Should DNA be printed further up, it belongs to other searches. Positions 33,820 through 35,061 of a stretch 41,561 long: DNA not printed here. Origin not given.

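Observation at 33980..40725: Two diverged paralogous barrel domains in inverted orientation bracket the acylation module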

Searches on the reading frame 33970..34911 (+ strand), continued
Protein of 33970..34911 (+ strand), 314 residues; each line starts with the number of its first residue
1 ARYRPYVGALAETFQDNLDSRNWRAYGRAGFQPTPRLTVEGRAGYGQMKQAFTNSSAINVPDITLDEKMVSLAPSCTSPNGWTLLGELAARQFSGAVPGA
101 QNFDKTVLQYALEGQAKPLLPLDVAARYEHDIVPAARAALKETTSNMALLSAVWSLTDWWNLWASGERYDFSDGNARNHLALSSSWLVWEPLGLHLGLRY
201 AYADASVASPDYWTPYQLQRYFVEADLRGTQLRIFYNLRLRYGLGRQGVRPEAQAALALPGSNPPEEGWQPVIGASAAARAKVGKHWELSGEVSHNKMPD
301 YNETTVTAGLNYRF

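Call 50: search_protein_families(library=pfam, proteins=[L006:203-4276:+, L006:5723-5992:+, L006:6057-6800:+, L006:6443-10807:+, L006:6800-11146:-, L006:10768-14151:-], max_evalue=0.00001)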
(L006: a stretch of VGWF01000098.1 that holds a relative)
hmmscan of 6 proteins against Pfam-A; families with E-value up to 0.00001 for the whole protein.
L006:203-4276:+ (1358 aa): 16 families
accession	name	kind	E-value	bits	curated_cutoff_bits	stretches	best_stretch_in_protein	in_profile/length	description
PF14559.12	TPR_19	-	6.7e-35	119.7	25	3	371-428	1-58/68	Tetratricopeptide repeat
PF13431.12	TPR_17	-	9e-23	79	24.4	0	349-380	1-32/34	Tetratricopeptide repeat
PF13432.12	TPR_16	-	6.4e-22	78.1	32.7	1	297-361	1-65/65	Tetratricopeptide repeat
PF13428.12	TPR_14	-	5.6e-20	70.2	23.5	0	395-438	1-44/44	Tetratricopeptide repeat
PF23914.1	TPR_CcmH_CycH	-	1.7e-17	64.2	42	1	355-461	44-153/158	Cytochrome c-type biogenesis protein H TPR domain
PF07719.23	TPR_2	-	1e-15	56.9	27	0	329-360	3-34/34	Tetratricopeptide repeat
PF13424.12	TPR_12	-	2.7e-09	37.5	30.1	0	300-356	10-74/77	Tetratricopeptide repeat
PF00515.34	TPR_1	-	5.9e-09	35.8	27.8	0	364-393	4-33/34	Tetratricopeptide repeat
PF13414.12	TPR_11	-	2.5e-08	33.9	26.8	0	341-370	8-37/42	TPR repeat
PF13181.12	TPR_8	-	9.2e-08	32.1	25.7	0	367-393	7-33/34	Tetratricopeptide repeat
PF14561.12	TPR_20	-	1.1e-07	32.5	25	0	563-627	10-75/90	Tetratricopeptide repeat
PF13174.12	TPR_6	-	2.3e-07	31.4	26.3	0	332-359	5-32/33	Tetratricopeptide repeat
PF12895.13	ANAPC3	-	2.4e-06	28.2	27.2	0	343-420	5-81/82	Anaphase-promoting complex, cyclosome, subunit 3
PF13371.12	TPR_9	-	4.5e-06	27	35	0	369-431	3-65/73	Tetratricopeptide repeat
PF24575.1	TPR_Slam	-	6.3e-06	27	35.2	0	370-406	56-92/104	Surface lipoprotein assembly modifier, N-terminal TPR repeats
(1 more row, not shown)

L006:5723-5992:+ (90 aa): 0 families

L006:6057-6800:+ (248 aa): 4 families
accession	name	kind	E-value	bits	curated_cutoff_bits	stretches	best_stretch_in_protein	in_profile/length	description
PF04311.20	DUF459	-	1.4e-55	188.2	27.2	1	43-238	2-195/197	Protein of unknown function (DUF459)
PF13472.12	Lipase_GDSL_2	-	1.8e-13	51.8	32.9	1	76-231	39-177/178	GDSL-like Lipase/Acylhydrolase family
PF00657.28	Lipase_GDSL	-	3.5e-07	31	23.6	1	93-237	69-208/208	GDSL-like Lipase/Acylhydrolase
PF19040.6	SGNH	-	5.8e-06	26.6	27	0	25-238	12-247/248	SGNH domain (fused to AT3 domains)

L006:6443-10807:+ (1455 aa): 0 families

L006:6800-11146:- (1449 aa): 7 families
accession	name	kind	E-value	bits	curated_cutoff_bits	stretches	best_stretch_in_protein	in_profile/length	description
PF13428.12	TPR_14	-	2.3e-14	52.9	23.5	0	979-1021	1-43/44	Tetratricopeptide repeat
PF13432.12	TPR_16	-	8.7e-13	48.9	32.7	1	891-944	11-64/65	Tetratricopeptide repeat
PF07719.23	TPR_2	-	3.5e-10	39.6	27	0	911-943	1-33/34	Tetratricopeptide repeat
PF14559.12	TPR_19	-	2.6e-09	37.7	25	0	923-987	3-67/68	Tetratricopeptide repeat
PF13414.12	TPR_11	-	9.1e-08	32.1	26.8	0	885-925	2-42/42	TPR repeat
PF01522.26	Polysacc_deac_1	-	3.6e-06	27.4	23.1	0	257-398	3-110/124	Polysaccharide deacetylase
PF13371.12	TPR_9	-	9.2e-06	26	35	0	923-986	7-70/73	Tetratricopeptide repeat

L006:10768-14151:- (1128 aa): 4 families
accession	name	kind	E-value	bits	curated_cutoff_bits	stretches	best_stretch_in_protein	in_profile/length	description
PF00535.33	Glycos_transf_2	-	1.6e-22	80.6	23.3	1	787-950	2-162/168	Glycosyl transferase family 2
PF13641.12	Glyco_tranf_2_3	-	1.7e-20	74.5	27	1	784-1015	2-229/230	Glycosyltransferase like family 2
PF03142.21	Chitin_synth_2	-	1.7e-19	70.4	27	1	858-1021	194-378/527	Chitin synthase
PF13632.12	Glyco_trans_2_3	-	3.4e-07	30.7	27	1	870-1108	3-197/198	Glycosyl transferase family group 2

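Call 55: find_encoding_contigs(protein=P0002, flank=10000)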
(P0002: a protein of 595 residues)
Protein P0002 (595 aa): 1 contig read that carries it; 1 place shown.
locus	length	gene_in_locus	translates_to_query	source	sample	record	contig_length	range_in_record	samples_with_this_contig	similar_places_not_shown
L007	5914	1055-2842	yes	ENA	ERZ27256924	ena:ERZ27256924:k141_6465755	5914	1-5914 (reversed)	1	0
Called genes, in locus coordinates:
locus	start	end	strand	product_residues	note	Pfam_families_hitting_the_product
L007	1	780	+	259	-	?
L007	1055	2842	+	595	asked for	PF13428:TPR_14 (faint), PF03704:BTAD (faint), PF13174:TPR_6 (faint), PF13181:TPR_8 (faint), PF13432:TPR_16 (weak), PF14559:TPR_19 (weak), PF07719:TPR_2 (weak), PF13432:TPR_16 (weak), +4 more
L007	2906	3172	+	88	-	PF00550:PP-binding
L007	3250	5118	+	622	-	-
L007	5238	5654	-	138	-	PF00903:Glyoxalase, PF13468:Glyoxalase_3 (weak), PF13669:Glyoxalase_4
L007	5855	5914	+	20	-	?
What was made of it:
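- The gene and its position are conserved in a second organism (call 55).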

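Call 64: search_solved_structures(query=A2, max_evalue=10, show_alignments=1)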
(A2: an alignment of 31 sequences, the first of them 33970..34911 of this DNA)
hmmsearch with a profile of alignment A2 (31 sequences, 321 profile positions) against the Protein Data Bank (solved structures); distinct sequences matched with E-value up to 10: 1.
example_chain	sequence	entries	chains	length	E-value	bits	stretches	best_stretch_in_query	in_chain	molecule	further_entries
9v0n_C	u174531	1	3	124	1.8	10.8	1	164-199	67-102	CNR2042 Heavy Chain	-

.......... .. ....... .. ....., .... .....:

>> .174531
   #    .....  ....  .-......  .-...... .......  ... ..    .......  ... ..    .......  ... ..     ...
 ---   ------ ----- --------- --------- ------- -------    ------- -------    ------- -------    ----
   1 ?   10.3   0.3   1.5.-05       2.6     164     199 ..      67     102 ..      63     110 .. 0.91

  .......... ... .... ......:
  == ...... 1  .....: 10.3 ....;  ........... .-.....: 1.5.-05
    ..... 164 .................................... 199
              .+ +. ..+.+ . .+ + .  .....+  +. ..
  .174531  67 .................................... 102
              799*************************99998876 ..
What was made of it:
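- On Synthase-dependent exopolysaccharide export porins (PgaA/BcsC/PelB class): A family profile finds no PDB chain (call 64).
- A family profile finds no solved structure by sequence (call 64).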

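Call 65: search_protein_families(library=pfam, alignment_id=A2, max_evalue=1)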
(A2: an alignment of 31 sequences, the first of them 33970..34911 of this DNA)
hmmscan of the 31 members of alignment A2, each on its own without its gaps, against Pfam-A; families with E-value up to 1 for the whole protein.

A. member 1, window:33970-34911:+ (314 aa): 2 families
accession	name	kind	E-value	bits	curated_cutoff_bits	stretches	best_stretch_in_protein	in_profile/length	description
PF13505.12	OMP_b-brl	-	8.8e-07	29.7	28.7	1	198-314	62-175/175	Outer membrane protein beta-barrel domain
PF21197.3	PgaA_barrel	-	0.051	13.2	27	1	136-190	122-176/294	PgaA membrane beta barrel domain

B. families by the number of members that match (of 31 scanned): 17 families
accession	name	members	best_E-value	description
PF13505.12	OMP_b-brl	17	8.8e-07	Outer membrane protein beta-barrel domain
PF21197.3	PgaA_barrel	12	5.8e-07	PgaA membrane beta barrel domain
PF25222.1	DUF7840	5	0.00074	Domain of unknown function (DUF7840)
PF06629.18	MipA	4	0.012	MltA-interacting protein MipA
PF02462.21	Opacity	3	0.0082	Opacity family porin protein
PF05420.17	BCSC_C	3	0.017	Cellulose synthase operon protein C C-terminus (BCSC_C)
PF11854.14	MtrB_PioB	2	0.03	Putative outer membrane beta-barrel porin, MtrB/PioB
PF13609.12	Porin_4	1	0.001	Gram-negative porin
PF04338.18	DUF481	1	0.0024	Protein of unknown function, DUF481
PF07642.17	BBP2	1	0.0077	Putative beta-barrel porin-2, OmpL-like. bbp2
PF14905.12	OMP_b-brl_3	1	0.023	Outer membrane protein beta-barrel family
PF10677.15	DUF2490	1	0.047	Protein of unknown function (DUF2490)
PF04932.20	Wzy_C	1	0.075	O-Antigen ligase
PF03895.21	YadA_anchor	1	0.083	YadA-like membrane anchor domain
PF12099.14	DUF3575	1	0.11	Protein of unknown function (DUF3575)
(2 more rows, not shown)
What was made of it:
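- On Synthase-dependent exopolysaccharide export porins (PgaA/BcsC/PelB class): The best family member reaches E 5.8e-7 (call 65).
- Faint sequence link: 12 of 31 family barrels hit Pfam PgaA_barrel at E <= 1, best 5.8e-7 (call 65).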

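Call 66: find_related_loci(query=A1, collection=metagenome_contigs, flank=10000)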
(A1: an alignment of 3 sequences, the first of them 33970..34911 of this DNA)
Query A1 (314 aa) in metagenome_contigs; peptide patterns used: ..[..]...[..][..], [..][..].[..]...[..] (x = any residue, [..] = any of these).
84 stretches matched a pattern; 2 encode a relative of the query (tblastn E <= 1e-3); 2 distinct loci.
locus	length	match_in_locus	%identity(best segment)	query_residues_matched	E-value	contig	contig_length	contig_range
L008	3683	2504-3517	52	4-314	5e-113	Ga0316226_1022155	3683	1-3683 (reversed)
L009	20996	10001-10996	58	5-314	6e-127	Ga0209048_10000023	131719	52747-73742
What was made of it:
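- Tried and rejected: The second scan added only L008 and L009 (call 66).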

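Call 69: search_protein_families(library=ncbifam, proteins=[L006:10771-12249:-, L006:6800-10768:-, L006:6057-6800:+, L006:4307-5707:+], max_evalue=0.001)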
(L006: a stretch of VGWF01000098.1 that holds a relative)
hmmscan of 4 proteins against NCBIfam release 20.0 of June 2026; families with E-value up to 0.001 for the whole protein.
L006:10771-12249:- (493 aa): 17 families
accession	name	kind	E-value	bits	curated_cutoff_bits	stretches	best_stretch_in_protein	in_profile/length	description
TIGR04242.1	nodulat_NodC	equivalog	3.9e-45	154.5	550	1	146-394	45-295/395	chitooligosaccharide synthase NodC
TIGR03937.1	PgaC_IcaA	equivalog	2.6e-31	109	422.3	1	147-408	43-295/407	poly-beta-1,6-N-acetyl-D-glucosamine synthase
TIGR03965.1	mycofact_glyco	equivalog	2e-16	59.9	280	1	148-319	73-242/467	mycofactocin biosynthesis glycosyltransferase MftF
TIGR03111.1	glyc2_xrt_Gpos1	hypoth_equivalog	1.1e-15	57.4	363.95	1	145-381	45-284/439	TIGR03111 family XrtG-associated glycosyltransferase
NF041875.1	EPS_EpsD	equivalog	1.7e-11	44.1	370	1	153-255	3-103/325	exopolysaccharide biosynthesis glycosyltransferase EpsD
TIGR04283.1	glyco_like_mftF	equivalog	2.2e-08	34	182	1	152-263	2-104/221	TIGR04283 family arsenosugar biosynthesis glycosyltransferase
NF047588.1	GlcsyltransPgfSStrep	equivalog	4.4e-07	29.4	500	1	152-258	4-112/308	glycosyltransferase PgfS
NF007482.0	PRK10073.1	equivalog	5.3e-07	28.9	423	1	151-254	8-108/334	glycosyltransferase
NF047683.1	TeichurnBiosyTuaG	equivalog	5.6e-07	29.5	400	1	147-264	4-119/252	teichuronic acid biosynthesis protein TuaG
TIGR04182.1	glyco_TIGR04182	equivalog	5.6e-07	29.2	325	1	152-284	3-124/293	S-layer glycoprotein N-glycosyltransferase AglJ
NF041865.1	EpsU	equivalog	1.2e-06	27.8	700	1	125-305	14-194/394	exopolysaccharide biosynthesis GT2 family glycosyltransferase EpsU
TIGR03469.1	HpnB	hypoth_equivalog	5.4e-06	25.7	379.25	1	147-211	42-108/386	hopene-associated glycosyltransferase HpnB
NF010496.0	PRK13915.1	equivalog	8.7e-06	25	262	1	150-262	32-149/307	glucosyl-3-phosphoglycerate synthase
NF041394.1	GtaseAglG_Halo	equivalog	0.00026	20.4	440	1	178-272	30-123/304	glucosyl-dolichyl phosphate glucuronosyltransferase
TIGR03030.1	CelA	equivalog_domain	0.00027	19.1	699.1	0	124-198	106-181/714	UDP-forming cellulose synthase catalytic subunit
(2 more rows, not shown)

L006:6800-10768:- (1323 aa): 13 families
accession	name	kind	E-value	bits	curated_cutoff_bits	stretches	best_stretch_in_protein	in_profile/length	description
TIGR03938.2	deacetyl_PgaB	equivalog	2.6e-23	82.2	321.9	1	92-333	21-265/621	poly-beta-1,6-N-acetyl-D-glucosamine N-deacetylase PgaB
NF011177.0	PRK14582.1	equivalog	4.2e-17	61.7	923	1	78-270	45-255/671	poly-beta-1,6-N-acetyl-D-glucosamine N-deacetylase PgaB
TIGR02917.1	PEP_TPR_lipo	equivalog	2.3e-14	52.3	312.2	1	764-890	444-570/899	XrtA/PEP-CTERM system TPR-repeat protein PrsT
NF040959.1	MamA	equivalog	5.3e-08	32.5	200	1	750-889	36-175/204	magnetosome protein MamA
NF011176.0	PRK14581.1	equivalog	9.1e-08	30.7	1091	1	79-268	46-253/673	poly-beta-1,6-N-acetyl-D-glucosamine N-deacetylase PgaB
TIGR00540.1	TPR_hemY_coli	hypoth_equivalog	8.7e-06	24.7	142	0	767-840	308-380/385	heme biosynthesis-associated TPR protein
TIGR03939.1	PGA_TPR_OMP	equivalog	1.8e-05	23.1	366.65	0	842-907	106-174/800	poly-beta-1,6 N-acetyl-D-glucosamine export porin PgaA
TIGR02521.1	type_IV_pilW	equivalog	0.00016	21.3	154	0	785-879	135-229/234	type IV pilus biogenesis/stability protein PilW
NF052415.1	T3SS_chap_SctY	equivalog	0.00019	21.9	70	0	765-845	20-103/106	type III secretion apparatus assembly chaperone SctY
NF008755.0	PRK11788.1-3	equivalog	0.00024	20.5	430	1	764-901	193-329/388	lipopolysaccharide assembly protein LapB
TIGR02552.1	LcrH_SycD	equivalog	0.0005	19.8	104.8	0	755-851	22-118/136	SycD/LcrH family type III secretion system chaperone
NF008757.0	PRK11788.1-5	equivalog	0.00058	19.1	363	0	764-901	193-329/388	lipopolysaccharide assembly protein LapB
NF008520.0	PRK11447.1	equivalog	0.00062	17.7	858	0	791-891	467-568/1157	cellulose synthase complex outer membrane protein BcsC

L006:6057-6800:+ (248 aa): 1 family
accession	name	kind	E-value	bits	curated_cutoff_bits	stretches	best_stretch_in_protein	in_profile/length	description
NF045704.1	PepglyActasePatB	equivalog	9.7e-24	84.3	580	1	44-242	140-335/347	peptidoglycan O-acetyltransferase PatB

L006:4307-5707:+ (467 aa): 1 family
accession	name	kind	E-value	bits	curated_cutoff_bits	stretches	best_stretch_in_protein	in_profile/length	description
TIGR04091.1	LTA_dltB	equivalog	4.8e-46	157.7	375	1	124-349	110-341/380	D-alanyl-lipoteichoic acid biosynthesis protein DltB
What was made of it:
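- On MBOAT-SGNH polymer acylation pair (the genes between the barrels): A DUF459/PatB-like SGNH follows the homologous MBOAT in L006 (calls 50, 69).
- Closest known: PgaA. Same: Related loci carry a PgaC/NodC-like GT2 and a PgaB-like CE4 (call 69).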

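Call 77: list_cluster_members(proteins=[P0002, P0003, P0005, P0007, P0009])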
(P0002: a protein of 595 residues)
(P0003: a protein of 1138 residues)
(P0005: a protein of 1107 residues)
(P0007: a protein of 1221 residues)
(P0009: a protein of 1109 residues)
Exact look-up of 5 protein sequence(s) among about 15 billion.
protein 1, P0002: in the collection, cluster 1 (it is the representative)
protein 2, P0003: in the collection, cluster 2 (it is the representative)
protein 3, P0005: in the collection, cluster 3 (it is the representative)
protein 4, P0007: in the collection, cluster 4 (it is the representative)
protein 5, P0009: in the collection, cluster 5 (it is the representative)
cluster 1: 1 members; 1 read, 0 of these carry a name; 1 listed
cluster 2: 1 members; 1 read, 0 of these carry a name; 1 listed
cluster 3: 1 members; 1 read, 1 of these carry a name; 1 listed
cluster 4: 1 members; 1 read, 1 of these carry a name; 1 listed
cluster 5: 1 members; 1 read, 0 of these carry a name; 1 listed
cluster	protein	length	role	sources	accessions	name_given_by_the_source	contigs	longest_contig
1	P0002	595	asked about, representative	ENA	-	-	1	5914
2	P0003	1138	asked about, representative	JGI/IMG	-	-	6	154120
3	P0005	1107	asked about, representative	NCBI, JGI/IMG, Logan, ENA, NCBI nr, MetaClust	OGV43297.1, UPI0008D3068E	MAG: hypothetical protein A2X46_06570 [Lentisphaerae bacterium GWF2_57_35] | status=active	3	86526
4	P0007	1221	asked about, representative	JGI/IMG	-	tetratricopeptide (TPR) repeat protein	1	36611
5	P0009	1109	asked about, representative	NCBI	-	-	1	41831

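Call 78: find_encoding_contigs(protein=P0003, flank=10000, max_places=2)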
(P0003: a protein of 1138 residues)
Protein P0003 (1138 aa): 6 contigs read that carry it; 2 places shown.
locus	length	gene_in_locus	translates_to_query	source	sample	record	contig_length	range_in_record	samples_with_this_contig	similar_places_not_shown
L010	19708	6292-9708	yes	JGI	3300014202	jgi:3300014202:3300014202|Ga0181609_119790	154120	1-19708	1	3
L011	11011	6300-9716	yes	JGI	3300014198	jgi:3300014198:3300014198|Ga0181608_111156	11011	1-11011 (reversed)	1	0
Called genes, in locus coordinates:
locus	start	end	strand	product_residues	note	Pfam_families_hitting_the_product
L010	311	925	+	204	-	PF01583:APS_kinase, PF13671:AAA_33 (weak), PF13238:AAA_18 (weak)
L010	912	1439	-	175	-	-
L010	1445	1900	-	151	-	PF02674:Colicin_V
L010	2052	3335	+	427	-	PF00520:Ion_trans, PF07885:Ion_trans_2, PF00027:cNMP_binding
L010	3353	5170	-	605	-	PF14849:YidC_periplas, PF02096:60KD_IMP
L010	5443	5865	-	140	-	PF00825:Ribonuclease_P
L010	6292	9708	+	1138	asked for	PF23914:TPR_CcmH_CycH (faint), PF00515:TPR_1 (faint), PF07719:TPR_2 (faint), PF13174:TPR_6 (faint), PF13181:TPR_8 (faint), PF13371:TPR_9 (faint), PF14559:TPR_19 (weak), PF01522:Polysacc_deac_1, +8 more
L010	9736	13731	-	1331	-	PF01522:Polysacc_deac_1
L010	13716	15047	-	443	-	PF00535:Glycos_transf_2, PF13641:Glyco_tranf_2_3, PF03142:Chitin_synth_2, PF01644:Chitin_synth_1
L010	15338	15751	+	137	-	PF00072:Response_reg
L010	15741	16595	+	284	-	PF06745:ATPase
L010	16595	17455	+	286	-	PF13191:AAA_16 (weak), PF13401:AAA_22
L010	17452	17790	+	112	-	-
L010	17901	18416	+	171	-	-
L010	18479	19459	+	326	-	PF01297:ZnuA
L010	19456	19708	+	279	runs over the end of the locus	PF00005:ABC_tran, PF02463:SMC_N (faint), PF13304:AAA_21 (faint)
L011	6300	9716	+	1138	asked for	PF23914:TPR_CcmH_CycH (faint), PF00515:TPR_1 (faint), PF07719:TPR_2 (faint), PF13174:TPR_6 (faint), PF13181:TPR_8 (faint), PF13371:TPR_9 (faint), PF14559:TPR_19 (weak), PF01522:Polysacc_deac_1, +8 more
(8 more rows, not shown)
